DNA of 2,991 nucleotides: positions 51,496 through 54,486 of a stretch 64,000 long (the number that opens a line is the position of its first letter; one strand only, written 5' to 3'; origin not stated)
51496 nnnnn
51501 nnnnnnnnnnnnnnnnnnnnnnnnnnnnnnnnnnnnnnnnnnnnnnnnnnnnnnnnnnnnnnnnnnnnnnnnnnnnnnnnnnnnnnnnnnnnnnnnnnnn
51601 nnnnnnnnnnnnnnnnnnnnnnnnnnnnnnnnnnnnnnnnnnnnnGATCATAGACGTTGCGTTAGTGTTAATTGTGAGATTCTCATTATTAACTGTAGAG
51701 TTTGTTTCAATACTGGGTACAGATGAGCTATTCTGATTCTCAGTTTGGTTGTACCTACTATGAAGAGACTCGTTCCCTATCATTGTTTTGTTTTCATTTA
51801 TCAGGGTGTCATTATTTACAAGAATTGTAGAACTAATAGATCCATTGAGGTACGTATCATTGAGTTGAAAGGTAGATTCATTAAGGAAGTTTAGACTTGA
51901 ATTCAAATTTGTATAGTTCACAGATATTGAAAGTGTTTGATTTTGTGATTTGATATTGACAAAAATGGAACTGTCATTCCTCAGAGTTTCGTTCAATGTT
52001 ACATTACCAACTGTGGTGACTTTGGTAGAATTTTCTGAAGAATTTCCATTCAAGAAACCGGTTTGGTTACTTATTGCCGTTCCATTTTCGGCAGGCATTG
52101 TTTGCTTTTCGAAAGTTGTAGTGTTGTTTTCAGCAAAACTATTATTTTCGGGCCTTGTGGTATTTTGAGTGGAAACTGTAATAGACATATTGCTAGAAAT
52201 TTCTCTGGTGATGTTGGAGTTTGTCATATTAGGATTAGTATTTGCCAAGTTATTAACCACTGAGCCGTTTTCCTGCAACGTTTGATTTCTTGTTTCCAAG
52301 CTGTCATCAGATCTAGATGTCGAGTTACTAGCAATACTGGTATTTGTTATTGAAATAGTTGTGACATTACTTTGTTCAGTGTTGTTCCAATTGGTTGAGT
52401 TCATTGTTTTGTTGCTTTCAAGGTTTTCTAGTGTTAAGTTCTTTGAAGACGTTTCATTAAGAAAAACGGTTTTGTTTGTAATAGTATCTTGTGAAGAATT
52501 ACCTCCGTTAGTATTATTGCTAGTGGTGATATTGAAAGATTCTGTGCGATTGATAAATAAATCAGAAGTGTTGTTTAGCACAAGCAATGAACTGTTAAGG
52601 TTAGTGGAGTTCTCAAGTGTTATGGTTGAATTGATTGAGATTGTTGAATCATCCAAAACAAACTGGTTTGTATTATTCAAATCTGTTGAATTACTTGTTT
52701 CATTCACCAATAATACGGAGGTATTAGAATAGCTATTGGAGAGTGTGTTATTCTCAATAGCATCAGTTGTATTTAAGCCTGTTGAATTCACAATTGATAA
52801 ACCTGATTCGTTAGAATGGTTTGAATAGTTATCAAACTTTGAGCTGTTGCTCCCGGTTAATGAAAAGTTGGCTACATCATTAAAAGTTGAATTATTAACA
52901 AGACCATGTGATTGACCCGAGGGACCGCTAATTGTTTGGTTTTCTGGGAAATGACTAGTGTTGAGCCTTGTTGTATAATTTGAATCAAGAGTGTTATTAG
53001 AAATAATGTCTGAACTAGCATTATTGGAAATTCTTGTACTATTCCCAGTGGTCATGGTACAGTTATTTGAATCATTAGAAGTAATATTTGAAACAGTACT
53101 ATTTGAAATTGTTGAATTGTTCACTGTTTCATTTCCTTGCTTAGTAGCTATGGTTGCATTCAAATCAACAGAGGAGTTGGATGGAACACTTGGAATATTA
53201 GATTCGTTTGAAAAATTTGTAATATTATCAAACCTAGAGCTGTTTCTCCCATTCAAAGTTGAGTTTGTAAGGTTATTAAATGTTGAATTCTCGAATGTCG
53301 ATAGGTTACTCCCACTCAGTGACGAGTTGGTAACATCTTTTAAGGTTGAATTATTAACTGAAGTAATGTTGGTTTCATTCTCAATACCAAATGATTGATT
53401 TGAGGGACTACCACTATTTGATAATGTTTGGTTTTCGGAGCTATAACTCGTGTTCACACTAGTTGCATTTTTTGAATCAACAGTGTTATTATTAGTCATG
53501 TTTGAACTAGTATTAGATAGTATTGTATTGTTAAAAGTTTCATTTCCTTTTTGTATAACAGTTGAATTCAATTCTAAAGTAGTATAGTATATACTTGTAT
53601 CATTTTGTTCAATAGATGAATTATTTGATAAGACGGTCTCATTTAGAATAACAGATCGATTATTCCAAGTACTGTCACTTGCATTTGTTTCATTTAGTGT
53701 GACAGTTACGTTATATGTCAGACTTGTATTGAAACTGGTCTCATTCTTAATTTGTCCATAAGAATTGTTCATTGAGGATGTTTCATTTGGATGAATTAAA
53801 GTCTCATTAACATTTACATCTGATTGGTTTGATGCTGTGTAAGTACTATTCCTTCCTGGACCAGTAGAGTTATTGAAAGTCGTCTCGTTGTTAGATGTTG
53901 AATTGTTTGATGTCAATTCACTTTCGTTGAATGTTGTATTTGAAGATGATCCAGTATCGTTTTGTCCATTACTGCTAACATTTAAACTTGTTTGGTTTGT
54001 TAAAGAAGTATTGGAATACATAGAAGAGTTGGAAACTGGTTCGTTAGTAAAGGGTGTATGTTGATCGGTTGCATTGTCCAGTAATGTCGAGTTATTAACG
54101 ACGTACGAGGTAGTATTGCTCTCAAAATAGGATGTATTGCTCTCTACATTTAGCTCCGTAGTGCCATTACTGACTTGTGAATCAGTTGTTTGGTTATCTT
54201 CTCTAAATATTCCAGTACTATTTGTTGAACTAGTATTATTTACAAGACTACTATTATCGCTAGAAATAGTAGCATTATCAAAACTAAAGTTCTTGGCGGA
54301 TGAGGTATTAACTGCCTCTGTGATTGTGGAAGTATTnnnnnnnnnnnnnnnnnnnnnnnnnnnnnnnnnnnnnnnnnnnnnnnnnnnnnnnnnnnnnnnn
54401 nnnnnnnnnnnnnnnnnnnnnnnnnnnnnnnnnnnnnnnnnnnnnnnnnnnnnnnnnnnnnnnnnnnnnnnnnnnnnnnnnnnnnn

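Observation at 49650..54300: ~4.6-kb coding tract that is essentially a continuous array of N-glycosylation sequons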

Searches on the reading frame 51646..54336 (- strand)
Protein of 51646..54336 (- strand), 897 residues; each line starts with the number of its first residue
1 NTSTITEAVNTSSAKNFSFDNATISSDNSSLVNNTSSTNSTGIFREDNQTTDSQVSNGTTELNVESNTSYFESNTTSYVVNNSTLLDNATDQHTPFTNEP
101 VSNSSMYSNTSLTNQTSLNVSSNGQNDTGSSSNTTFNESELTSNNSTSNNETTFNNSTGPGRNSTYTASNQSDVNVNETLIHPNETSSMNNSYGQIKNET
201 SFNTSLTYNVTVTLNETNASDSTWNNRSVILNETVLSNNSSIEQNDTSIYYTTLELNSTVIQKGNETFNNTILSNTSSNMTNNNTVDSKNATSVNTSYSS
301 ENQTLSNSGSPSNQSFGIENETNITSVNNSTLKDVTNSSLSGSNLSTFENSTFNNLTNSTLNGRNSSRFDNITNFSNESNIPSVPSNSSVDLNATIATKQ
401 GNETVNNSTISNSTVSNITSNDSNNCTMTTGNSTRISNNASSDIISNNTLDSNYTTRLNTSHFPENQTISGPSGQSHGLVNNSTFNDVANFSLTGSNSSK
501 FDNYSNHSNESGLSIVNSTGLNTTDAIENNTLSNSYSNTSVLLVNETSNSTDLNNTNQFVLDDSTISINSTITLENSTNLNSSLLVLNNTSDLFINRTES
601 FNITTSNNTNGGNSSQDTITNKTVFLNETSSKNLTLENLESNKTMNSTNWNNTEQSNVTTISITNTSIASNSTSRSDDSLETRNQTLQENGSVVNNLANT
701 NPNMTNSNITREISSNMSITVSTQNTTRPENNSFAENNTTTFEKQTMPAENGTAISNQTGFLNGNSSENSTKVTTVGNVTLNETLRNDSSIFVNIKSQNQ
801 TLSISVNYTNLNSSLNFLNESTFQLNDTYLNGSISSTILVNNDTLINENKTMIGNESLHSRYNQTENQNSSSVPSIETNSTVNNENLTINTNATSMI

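Call 36: find_homologous_proteins(query=window:51646-54336:-, max_evalue=0.001)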
Query window:51646-54336:-: 8000 candidates shared short words with the query, none scored E <= 0.001.

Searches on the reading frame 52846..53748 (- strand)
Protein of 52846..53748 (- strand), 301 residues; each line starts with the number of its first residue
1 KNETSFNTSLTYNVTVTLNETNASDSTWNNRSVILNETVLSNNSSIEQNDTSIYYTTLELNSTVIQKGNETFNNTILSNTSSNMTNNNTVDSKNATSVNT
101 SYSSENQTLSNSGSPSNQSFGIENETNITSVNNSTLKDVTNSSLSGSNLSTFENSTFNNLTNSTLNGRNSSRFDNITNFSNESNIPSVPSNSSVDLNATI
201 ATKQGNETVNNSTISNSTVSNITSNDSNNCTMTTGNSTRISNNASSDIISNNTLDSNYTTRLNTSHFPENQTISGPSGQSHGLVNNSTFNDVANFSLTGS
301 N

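Call 38: predict_structure(protein=window:52846-53748:-)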
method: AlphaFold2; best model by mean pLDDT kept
length: 301 residues; sequences in the alignment: 1
mean_pLDDT: 36.7   pTM: 0.29
mean pLDDT of the five models: 36.7, 34.0, 33.9, 33.7, 31.5
residues with pLDDT >= 90: 0; 70-90: 0; 50-70: 10; < 50: 291
segments of 3 or more residues with pLDDT < 50: 1-129, 140-143, 145-151, 153-155, 158-164, 166-301
pLDDT, mean of each block of 10 residues (from residue 1): 32 35 38 33 33 32 35 32 32 32 36 35 40 49 44 50 42 38 37 34 31 35 36 35 34 35 41 39 40 39 28
secondary structure, 60 per line:
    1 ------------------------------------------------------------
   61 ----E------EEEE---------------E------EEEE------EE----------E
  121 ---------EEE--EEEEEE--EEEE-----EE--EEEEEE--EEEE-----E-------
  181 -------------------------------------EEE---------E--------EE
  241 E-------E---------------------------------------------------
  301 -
elements in order: E72-75 E98-101 E130-132 E135-140 E143-146 E156-161 E164-167 E218-220 E239-241
